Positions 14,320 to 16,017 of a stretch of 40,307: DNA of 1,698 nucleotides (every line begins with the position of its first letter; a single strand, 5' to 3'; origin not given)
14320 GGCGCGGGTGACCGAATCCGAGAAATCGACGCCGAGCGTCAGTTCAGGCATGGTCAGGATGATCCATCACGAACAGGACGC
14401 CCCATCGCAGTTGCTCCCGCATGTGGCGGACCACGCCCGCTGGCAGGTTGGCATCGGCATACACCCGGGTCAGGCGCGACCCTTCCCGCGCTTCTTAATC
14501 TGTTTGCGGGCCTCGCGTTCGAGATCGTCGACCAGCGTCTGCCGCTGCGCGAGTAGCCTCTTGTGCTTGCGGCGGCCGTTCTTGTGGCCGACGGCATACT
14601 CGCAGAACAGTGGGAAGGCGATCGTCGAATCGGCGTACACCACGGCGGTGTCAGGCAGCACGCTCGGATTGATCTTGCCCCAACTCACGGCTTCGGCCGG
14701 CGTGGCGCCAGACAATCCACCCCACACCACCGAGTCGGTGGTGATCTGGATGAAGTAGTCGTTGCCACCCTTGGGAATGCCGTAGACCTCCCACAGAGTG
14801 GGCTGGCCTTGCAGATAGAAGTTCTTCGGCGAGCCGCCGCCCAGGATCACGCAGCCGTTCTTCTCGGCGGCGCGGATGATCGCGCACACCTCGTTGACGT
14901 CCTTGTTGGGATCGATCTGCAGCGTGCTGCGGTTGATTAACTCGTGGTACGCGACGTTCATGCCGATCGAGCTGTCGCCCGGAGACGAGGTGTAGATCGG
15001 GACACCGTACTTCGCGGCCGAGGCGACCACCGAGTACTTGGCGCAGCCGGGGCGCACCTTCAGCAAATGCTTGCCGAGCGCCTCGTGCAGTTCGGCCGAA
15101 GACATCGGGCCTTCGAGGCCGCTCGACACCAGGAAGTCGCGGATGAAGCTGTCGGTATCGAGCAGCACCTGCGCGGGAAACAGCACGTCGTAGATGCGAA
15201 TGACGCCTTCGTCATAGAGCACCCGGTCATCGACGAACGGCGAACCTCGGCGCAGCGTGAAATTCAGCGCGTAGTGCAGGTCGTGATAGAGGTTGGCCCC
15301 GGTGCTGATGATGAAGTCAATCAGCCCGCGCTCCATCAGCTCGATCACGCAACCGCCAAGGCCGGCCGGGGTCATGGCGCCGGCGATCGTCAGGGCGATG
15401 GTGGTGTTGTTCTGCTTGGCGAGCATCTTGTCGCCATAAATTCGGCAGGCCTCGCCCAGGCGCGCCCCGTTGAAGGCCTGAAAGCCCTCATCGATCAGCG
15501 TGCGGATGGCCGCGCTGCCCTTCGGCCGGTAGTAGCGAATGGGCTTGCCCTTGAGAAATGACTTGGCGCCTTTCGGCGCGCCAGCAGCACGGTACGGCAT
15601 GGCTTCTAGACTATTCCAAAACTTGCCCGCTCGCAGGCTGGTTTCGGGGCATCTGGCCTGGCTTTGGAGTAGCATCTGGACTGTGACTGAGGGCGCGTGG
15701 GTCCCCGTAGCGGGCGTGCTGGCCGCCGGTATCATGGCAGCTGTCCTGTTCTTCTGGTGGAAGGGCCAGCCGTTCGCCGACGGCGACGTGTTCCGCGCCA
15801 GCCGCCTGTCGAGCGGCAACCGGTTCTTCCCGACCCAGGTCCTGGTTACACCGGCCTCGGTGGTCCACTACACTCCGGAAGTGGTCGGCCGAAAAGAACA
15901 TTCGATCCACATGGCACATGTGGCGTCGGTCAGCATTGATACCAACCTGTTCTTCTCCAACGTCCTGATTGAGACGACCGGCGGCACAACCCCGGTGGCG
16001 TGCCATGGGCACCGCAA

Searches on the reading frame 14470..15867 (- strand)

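Call 45: search_protein_families(library=pfam, proteins=[window:14470-15867:-], max_evalue=0.00001)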
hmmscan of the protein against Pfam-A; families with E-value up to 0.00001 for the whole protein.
window:14470-15867:- (465 aa): 1 family
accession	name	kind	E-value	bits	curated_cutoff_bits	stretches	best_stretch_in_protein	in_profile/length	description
PF01916.23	DS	-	2.1e-74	250.9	27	1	131-423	10-286/288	Deoxyhypusine synthase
